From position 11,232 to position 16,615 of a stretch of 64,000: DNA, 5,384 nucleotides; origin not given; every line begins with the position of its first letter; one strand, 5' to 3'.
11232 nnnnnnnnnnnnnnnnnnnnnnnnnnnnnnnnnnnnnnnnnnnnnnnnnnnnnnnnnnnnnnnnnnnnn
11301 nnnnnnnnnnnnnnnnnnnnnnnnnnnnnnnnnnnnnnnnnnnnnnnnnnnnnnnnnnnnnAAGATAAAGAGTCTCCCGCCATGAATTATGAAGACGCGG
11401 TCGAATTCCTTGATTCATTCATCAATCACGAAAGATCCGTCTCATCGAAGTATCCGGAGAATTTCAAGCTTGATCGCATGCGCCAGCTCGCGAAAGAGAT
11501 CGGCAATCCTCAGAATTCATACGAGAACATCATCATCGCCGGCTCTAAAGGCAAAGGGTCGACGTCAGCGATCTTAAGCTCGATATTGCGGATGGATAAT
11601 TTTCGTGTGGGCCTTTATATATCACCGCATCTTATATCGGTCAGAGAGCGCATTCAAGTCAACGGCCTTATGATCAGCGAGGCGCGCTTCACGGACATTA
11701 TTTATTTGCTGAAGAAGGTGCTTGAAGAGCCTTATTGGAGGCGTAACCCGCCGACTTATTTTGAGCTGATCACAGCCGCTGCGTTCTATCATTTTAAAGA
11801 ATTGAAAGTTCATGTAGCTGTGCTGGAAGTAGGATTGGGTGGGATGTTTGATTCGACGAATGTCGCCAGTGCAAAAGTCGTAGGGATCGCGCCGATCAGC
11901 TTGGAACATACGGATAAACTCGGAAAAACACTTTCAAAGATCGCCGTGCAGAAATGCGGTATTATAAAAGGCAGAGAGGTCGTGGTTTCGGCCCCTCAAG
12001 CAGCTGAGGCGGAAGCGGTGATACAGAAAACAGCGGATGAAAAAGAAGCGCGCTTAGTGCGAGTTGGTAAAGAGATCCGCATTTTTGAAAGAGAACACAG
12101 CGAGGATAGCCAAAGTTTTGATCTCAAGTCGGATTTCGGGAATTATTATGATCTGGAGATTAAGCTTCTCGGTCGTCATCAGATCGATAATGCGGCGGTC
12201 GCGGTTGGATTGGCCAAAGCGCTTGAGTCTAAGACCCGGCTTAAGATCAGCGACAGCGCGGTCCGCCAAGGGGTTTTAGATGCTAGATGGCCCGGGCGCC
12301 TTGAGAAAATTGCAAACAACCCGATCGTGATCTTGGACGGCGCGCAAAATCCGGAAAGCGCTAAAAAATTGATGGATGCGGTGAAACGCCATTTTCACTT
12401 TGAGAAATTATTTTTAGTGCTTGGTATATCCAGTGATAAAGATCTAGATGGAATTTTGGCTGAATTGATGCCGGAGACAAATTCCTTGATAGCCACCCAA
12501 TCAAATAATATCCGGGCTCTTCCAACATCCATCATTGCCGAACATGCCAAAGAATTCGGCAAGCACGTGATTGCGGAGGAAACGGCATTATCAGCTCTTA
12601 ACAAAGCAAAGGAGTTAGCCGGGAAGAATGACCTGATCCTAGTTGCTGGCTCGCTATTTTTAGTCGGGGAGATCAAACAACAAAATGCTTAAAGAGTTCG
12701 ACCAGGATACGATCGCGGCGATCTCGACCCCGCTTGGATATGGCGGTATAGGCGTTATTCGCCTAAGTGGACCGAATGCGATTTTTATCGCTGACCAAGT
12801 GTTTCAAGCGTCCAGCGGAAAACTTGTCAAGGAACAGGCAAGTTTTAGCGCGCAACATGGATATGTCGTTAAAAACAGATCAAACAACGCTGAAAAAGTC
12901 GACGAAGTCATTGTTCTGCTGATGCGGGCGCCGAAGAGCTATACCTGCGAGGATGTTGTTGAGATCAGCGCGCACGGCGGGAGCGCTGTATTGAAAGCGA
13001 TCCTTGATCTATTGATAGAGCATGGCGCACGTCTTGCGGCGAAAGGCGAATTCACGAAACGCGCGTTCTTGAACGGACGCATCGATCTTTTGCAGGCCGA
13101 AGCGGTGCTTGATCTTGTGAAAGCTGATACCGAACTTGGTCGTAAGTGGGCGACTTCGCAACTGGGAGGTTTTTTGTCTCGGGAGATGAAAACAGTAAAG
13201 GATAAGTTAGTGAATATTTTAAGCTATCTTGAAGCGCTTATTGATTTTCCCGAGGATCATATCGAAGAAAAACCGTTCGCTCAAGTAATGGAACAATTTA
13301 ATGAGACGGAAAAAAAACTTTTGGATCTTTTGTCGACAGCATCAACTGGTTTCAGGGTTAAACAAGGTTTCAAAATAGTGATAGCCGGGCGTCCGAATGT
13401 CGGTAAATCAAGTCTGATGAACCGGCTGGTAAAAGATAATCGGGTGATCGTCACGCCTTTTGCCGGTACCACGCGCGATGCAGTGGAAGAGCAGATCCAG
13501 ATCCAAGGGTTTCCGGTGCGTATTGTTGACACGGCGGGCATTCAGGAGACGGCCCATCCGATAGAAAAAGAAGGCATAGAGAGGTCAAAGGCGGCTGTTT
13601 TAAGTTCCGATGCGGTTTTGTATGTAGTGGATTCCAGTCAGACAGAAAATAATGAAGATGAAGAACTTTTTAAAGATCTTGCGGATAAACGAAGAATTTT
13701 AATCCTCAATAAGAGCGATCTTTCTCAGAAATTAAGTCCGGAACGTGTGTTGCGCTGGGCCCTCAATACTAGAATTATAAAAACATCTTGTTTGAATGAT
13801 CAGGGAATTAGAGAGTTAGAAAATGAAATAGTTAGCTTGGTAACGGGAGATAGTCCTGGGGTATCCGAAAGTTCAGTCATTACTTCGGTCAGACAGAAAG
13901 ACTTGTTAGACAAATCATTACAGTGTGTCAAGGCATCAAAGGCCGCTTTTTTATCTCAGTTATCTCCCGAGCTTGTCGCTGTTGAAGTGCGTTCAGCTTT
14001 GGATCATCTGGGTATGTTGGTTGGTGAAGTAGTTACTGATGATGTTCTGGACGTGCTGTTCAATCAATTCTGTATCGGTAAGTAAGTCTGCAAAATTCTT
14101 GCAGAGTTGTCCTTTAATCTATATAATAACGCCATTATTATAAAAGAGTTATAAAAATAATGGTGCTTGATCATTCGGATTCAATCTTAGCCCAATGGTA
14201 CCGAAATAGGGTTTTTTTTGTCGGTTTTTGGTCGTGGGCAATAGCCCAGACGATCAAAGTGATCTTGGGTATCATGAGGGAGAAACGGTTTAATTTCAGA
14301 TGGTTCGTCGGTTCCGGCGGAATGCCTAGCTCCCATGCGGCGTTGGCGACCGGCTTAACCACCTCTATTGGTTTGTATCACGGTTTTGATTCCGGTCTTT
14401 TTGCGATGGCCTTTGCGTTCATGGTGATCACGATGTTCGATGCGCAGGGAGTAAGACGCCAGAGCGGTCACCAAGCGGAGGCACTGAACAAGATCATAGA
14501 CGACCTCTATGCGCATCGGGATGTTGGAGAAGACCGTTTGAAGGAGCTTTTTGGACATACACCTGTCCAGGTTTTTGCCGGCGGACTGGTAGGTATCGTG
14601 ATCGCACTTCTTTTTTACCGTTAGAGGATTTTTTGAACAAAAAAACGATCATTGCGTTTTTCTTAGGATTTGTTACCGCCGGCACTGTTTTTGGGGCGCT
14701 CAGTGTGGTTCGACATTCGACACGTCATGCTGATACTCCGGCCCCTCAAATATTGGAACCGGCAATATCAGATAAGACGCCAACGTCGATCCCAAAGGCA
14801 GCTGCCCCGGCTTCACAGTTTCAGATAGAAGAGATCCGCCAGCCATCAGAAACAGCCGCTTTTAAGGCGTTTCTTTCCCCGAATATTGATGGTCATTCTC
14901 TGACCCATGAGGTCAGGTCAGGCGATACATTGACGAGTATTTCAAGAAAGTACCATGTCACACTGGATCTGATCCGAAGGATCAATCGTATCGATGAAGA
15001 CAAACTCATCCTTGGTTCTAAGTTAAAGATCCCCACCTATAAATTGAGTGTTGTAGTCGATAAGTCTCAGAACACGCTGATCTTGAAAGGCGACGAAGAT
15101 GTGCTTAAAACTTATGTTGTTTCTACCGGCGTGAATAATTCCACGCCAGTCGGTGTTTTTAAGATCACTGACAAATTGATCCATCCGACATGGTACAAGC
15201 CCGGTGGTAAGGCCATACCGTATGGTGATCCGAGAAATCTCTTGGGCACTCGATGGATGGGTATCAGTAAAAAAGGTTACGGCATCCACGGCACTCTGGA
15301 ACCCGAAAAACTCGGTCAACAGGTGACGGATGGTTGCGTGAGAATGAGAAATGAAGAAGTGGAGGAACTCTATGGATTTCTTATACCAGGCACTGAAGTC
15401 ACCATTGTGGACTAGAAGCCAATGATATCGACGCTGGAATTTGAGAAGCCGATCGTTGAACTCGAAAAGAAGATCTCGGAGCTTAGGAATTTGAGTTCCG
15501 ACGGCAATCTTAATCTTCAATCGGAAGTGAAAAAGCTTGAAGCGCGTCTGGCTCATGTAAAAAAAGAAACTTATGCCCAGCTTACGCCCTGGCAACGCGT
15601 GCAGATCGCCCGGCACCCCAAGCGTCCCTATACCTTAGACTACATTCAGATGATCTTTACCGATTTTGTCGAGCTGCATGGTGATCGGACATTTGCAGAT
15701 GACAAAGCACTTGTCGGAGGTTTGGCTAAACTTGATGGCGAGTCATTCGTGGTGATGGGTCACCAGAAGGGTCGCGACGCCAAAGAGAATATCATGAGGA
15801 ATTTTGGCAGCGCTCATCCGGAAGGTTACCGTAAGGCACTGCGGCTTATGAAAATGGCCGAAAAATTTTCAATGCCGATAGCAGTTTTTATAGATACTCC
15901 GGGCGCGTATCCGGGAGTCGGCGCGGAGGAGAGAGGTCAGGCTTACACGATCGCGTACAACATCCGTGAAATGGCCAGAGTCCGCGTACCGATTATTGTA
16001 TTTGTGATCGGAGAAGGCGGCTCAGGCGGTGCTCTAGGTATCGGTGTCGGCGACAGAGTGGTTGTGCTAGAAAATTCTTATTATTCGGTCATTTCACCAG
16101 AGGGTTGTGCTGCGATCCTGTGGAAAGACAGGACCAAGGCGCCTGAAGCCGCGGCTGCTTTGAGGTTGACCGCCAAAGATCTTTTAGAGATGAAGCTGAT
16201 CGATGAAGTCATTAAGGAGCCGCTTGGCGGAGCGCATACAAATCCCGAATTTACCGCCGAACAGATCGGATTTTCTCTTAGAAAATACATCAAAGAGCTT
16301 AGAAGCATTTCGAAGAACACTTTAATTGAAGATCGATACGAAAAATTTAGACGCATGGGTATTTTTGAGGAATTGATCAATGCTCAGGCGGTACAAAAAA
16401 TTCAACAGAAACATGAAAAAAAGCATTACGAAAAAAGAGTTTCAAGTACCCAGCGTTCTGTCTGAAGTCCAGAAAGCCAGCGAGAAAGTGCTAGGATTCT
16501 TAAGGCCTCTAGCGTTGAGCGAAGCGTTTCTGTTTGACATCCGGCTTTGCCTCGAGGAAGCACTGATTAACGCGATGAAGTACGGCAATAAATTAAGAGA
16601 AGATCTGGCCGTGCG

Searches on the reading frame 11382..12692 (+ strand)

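Call 48: search_protein_families(library=pfam, proteins=[window:11382-12692:+], max_evalue=0.0001)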
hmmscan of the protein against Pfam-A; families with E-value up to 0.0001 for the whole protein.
window:11382-12692:+ (436 aa): 2 families
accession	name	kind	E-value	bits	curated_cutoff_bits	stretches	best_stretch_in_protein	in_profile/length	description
PF02875.26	Mur_ligase_C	-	3.5e-19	70.3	28.4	1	305-424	1-126/127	Mur ligase, glutamate ligase domain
PF08245.18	Mur_ligase_M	-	7.1e-12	46.1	24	1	52-278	1-200/200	Mur ligase middle domain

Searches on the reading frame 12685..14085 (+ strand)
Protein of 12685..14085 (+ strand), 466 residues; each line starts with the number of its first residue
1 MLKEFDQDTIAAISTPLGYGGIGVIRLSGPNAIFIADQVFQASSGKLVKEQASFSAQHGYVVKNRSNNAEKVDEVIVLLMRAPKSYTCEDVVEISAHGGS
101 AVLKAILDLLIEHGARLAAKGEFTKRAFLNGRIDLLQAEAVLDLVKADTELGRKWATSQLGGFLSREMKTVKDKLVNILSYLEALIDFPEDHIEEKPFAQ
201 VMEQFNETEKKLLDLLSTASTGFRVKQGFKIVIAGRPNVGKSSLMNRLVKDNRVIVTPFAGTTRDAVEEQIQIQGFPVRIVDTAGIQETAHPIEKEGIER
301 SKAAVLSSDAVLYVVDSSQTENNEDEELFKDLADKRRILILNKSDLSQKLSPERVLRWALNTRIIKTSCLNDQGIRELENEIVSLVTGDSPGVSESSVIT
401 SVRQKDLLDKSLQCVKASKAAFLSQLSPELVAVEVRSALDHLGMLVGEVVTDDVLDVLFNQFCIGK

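Call 48: search_protein_families(library=pfam, proteins=[window:12685-14085:+], max_evalue=0.0001)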
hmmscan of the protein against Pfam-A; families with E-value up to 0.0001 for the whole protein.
window:12685-14085:+ (466 aa): 10 families
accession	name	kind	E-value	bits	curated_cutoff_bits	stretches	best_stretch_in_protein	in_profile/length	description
PF12631.12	MnmE_helical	-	2.9e-50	171.8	40.1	1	135-463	1-211/211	MnmE helical domain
PF10396.14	TrmE_N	-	8.8e-41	139.2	29.8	1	9-132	1-117/117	GTP-binding protein TrmE N-terminus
PF01926.29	MMR_HSR1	-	9.6e-28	97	21.9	1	230-343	1-113/113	50S ribosome-binding GTPase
PF02421.24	FeoB_N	-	6.8e-15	55.3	27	1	230-382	2-156/156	Ferrous iron transport protein B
PF00071.28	Ras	-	2.8e-07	30.7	21.6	1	230-382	1-156/162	Ras family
PF04548.22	AIG1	-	8.3e-07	29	27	1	230-332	2-107/212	AIG1 family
PF00025.27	Arf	-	2.3e-06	27.6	22.3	1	223-357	9-138/174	ADP-ribosylation factor family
PF08477.19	Roc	-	7.6e-06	26.6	27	1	230-345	1-119/119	Ras of Complex, Roc, domain of DAPkinase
PF03193.22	RsgA_GTPase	-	2.4e-05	24.7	30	0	229-257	107-135/174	RsgA GTPase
PF00350.29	Dynamin_N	-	2.9e-05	24.6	27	0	278-336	103-157/168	Dynamin family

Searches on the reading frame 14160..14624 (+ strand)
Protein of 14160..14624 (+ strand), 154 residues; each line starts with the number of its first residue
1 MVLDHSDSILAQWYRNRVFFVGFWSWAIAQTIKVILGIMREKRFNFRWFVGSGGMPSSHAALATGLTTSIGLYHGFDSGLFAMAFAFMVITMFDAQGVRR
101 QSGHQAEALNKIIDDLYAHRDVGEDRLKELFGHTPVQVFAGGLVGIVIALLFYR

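Call 48: search_protein_families(library=pfam, proteins=[window:14160-14624:+], max_evalue=0.0001)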
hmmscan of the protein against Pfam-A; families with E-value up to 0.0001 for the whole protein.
window:14160-14624:+ (154 aa): 1 family
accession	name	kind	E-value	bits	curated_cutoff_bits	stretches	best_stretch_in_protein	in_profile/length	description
PF02681.20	DUF212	-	2.9e-46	157.2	26.5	1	15-148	2-126/126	Divergent PAP2 family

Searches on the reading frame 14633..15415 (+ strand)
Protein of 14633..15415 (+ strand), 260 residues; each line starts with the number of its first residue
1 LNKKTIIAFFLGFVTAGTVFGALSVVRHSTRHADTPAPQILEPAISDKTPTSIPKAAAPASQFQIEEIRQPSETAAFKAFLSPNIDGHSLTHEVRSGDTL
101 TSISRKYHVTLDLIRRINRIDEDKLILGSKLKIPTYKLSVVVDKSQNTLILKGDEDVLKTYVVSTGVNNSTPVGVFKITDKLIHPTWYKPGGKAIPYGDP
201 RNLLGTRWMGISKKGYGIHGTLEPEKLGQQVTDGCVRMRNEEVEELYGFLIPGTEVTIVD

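Call 48: search_protein_families(library=pfam, proteins=[window:14633-15415:+], max_evalue=0.0001)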
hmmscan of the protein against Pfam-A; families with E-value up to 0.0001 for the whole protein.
window:14633-15415:+ (260 aa): 2 families
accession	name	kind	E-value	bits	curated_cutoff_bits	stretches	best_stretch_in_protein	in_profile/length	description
PF03734.19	YkuD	-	2.6e-23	83.7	23.4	1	140-258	4-146/146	L,D-transpeptidase catalytic domain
PF01476.26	LysM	-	1.4e-12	47.8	20.9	1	92-134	1-43/43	LysM domain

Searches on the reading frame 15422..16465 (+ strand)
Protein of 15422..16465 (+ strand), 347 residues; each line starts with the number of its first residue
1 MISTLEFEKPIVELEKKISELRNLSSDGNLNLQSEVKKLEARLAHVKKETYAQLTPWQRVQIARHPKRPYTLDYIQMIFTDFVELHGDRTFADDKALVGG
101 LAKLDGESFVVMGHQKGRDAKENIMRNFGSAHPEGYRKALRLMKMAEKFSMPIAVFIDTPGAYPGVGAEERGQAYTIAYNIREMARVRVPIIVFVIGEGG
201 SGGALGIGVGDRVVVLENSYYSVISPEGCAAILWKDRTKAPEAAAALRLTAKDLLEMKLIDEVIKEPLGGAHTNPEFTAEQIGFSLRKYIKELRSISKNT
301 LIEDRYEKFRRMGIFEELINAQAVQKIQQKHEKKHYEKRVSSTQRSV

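Call 48: search_protein_families(library=pfam, proteins=[window:15422-16465:+], max_evalue=0.0001)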
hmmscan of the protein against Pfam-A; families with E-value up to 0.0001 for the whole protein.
window:15422-16465:+ (347 aa): 2 families
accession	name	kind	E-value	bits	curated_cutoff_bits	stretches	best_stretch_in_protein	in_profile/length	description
PF03255.19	ACCA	-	9.5e-149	495.1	23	1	5-313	2-310/310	Acetyl co-enzyme A carboxylase carboxyltransferase-like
PF01039.27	Carboxyl_trans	-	1.5e-16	60.6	22.3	1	68-252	256-429/493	Carboxyl transferase domain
